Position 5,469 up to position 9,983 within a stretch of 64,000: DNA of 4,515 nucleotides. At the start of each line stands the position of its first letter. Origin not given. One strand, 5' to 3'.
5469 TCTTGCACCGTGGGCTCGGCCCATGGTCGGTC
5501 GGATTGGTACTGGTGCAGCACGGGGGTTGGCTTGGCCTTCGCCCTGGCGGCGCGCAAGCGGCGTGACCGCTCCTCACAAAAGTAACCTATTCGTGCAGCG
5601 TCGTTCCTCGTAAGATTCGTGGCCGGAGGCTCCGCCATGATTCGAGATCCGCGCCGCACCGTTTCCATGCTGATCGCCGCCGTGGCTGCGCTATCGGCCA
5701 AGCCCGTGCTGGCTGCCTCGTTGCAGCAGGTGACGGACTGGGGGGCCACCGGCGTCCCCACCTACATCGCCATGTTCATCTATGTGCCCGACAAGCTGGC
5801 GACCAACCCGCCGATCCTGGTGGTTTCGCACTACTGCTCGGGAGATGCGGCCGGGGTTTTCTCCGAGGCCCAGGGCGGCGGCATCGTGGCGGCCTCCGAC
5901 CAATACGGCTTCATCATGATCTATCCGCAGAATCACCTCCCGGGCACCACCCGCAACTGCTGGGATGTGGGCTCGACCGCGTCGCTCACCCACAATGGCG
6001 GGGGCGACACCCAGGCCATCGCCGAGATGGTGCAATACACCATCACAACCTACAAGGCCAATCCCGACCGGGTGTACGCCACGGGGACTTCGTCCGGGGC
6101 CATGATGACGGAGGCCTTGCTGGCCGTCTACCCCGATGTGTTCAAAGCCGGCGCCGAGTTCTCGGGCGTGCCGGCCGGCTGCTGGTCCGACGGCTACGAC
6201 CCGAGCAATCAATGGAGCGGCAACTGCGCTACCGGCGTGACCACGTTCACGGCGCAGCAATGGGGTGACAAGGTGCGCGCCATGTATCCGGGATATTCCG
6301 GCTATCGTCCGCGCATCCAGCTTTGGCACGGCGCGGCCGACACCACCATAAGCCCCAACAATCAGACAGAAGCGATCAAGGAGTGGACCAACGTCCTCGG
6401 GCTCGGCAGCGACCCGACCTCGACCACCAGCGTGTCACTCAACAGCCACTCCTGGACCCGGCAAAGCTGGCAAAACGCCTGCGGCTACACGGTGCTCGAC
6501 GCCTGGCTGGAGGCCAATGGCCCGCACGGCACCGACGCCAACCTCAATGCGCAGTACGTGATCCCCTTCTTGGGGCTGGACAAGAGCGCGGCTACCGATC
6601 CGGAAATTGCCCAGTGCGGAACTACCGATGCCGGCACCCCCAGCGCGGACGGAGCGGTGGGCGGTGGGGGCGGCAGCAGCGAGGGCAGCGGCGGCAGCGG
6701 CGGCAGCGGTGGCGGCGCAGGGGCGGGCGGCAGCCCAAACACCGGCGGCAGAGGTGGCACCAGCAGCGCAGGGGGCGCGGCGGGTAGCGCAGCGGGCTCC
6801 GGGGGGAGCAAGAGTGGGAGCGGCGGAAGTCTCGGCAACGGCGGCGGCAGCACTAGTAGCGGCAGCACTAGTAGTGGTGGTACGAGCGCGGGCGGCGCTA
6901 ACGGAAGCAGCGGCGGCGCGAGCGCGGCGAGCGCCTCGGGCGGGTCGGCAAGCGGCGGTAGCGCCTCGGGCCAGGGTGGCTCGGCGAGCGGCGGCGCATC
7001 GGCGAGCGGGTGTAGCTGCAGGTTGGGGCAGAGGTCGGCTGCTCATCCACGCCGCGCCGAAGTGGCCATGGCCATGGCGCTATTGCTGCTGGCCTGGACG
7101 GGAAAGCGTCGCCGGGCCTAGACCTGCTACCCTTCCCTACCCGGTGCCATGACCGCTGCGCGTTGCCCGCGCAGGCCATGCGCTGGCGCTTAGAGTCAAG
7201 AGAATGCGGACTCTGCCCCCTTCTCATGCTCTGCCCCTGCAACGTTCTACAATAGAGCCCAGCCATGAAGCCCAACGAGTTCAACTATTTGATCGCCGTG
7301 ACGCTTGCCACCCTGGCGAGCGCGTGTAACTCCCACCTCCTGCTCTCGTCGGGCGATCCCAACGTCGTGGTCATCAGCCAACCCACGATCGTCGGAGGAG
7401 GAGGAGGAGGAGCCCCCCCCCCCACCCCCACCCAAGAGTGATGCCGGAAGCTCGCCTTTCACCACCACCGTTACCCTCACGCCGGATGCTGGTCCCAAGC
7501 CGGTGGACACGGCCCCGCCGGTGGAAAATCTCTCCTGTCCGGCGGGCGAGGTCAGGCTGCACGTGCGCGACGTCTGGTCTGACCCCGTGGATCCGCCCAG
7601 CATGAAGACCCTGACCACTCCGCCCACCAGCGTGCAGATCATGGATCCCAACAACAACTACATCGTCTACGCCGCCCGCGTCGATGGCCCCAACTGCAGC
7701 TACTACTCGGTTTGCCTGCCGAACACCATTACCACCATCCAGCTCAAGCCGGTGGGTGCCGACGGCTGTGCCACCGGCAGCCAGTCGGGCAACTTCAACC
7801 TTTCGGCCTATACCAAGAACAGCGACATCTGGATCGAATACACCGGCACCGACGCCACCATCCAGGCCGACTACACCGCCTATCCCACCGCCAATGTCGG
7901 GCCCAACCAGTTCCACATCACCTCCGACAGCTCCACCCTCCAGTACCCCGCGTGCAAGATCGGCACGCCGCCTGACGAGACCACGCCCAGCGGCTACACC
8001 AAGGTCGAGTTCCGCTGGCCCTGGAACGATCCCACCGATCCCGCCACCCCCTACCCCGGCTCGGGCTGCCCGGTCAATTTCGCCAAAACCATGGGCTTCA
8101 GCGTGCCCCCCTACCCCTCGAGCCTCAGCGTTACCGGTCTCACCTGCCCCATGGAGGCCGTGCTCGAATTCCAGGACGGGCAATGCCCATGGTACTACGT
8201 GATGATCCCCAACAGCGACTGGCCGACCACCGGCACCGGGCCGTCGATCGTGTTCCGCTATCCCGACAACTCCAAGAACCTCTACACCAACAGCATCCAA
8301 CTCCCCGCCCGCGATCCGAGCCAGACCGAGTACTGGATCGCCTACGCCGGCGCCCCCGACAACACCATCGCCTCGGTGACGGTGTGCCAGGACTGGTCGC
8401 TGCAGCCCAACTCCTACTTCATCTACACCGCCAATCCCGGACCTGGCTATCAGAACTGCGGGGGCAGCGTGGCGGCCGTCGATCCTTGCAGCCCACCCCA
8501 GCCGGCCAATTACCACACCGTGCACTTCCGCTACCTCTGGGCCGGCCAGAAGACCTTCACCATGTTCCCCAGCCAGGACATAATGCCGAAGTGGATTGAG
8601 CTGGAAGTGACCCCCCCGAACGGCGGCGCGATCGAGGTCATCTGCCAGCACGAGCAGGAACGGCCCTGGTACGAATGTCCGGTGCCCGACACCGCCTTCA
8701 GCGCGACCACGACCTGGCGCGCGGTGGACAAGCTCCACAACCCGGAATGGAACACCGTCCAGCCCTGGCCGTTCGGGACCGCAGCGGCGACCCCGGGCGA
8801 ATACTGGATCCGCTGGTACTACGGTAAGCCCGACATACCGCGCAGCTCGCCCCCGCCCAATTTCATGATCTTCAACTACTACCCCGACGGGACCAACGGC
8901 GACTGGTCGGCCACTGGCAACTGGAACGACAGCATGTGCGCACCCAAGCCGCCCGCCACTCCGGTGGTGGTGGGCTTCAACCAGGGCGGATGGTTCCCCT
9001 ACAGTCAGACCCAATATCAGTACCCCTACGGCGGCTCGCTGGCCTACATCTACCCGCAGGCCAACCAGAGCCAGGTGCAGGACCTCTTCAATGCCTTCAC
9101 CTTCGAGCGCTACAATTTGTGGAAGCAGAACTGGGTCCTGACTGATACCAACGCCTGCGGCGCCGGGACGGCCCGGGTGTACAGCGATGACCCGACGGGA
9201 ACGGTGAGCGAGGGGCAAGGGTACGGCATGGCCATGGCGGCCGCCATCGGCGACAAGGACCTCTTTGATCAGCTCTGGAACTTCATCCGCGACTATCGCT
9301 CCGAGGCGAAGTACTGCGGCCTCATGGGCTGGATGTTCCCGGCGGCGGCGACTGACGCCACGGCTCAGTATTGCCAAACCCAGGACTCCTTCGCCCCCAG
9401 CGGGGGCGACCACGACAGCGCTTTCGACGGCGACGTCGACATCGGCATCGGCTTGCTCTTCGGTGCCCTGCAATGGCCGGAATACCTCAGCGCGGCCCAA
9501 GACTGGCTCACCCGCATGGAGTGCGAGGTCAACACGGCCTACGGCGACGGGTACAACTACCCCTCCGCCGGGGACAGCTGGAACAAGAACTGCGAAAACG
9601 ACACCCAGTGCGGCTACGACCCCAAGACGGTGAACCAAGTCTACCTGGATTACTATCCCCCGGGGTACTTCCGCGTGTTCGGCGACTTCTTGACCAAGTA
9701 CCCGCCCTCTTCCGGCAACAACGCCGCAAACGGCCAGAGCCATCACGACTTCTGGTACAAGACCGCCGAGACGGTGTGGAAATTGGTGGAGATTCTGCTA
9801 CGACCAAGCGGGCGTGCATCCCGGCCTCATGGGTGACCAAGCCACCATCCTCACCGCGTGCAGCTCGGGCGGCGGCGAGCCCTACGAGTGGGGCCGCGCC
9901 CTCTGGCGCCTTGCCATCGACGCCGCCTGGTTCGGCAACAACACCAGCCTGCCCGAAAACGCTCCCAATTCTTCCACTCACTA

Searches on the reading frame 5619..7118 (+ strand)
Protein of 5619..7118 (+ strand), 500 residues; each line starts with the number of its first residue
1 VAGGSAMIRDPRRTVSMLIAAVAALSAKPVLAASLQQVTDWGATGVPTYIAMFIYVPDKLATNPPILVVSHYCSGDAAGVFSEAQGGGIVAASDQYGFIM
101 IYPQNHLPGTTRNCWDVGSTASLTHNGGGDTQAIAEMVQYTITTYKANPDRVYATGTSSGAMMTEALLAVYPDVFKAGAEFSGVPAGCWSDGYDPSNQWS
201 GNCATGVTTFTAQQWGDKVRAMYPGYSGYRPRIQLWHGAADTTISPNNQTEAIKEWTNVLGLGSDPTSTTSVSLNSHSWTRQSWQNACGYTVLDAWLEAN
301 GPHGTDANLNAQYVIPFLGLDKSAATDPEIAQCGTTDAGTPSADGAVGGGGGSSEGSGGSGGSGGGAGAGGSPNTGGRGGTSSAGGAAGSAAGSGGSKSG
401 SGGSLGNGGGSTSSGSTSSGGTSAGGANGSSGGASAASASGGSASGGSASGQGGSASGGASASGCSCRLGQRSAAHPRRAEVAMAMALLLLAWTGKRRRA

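Call 20: search_protein_families(library=pfam, proteins=[window:5619-7118:+], max_evalue=0.001)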
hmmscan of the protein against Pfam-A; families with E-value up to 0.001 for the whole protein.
window:5619-7118:+ (500 aa): 2 families
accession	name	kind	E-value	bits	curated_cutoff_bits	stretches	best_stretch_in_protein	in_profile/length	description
PF10503.15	Esterase_PHB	-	1.1e-13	51.4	23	1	54-186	5-133/219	Esterase PHB depolymerase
PF00326.27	Peptidase_S9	-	2.3e-07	31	22.6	1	124-254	38-168/213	Prolyl oligopeptidase family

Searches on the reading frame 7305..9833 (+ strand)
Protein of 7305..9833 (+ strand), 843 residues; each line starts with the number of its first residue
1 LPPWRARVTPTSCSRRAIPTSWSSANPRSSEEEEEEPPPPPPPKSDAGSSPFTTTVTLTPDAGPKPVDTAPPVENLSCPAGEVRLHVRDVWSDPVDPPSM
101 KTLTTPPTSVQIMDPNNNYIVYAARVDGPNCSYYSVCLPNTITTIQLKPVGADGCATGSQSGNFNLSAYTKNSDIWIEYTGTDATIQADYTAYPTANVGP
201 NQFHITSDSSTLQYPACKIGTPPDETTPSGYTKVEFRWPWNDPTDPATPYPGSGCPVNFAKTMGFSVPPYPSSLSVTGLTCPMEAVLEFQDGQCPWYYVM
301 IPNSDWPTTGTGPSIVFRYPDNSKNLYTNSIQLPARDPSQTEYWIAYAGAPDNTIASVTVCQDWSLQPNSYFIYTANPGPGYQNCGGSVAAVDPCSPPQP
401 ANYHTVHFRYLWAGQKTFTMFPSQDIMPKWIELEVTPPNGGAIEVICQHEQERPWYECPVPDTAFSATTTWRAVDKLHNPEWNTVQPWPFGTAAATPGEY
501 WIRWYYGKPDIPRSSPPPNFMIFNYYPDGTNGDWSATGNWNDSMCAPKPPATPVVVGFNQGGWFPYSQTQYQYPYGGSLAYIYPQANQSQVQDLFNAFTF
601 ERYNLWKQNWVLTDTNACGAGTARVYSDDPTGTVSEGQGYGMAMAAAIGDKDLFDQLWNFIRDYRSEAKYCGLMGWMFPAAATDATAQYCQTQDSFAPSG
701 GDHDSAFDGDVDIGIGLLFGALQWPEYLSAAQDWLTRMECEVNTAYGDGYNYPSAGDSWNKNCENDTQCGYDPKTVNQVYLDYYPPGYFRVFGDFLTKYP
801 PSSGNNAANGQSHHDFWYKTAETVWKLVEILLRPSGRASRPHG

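Call 20: search_protein_families(library=pfam, proteins=[window:7305-9833:+], max_evalue=0.001)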
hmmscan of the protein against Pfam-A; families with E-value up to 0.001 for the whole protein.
window:7305-9833:+ (843 aa): 1 family
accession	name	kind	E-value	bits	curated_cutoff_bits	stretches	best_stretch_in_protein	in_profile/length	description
PF01270.23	Glyco_hydro_8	-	1.2e-12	48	24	1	597-760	22-166/341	Glycosyl hydrolases family 8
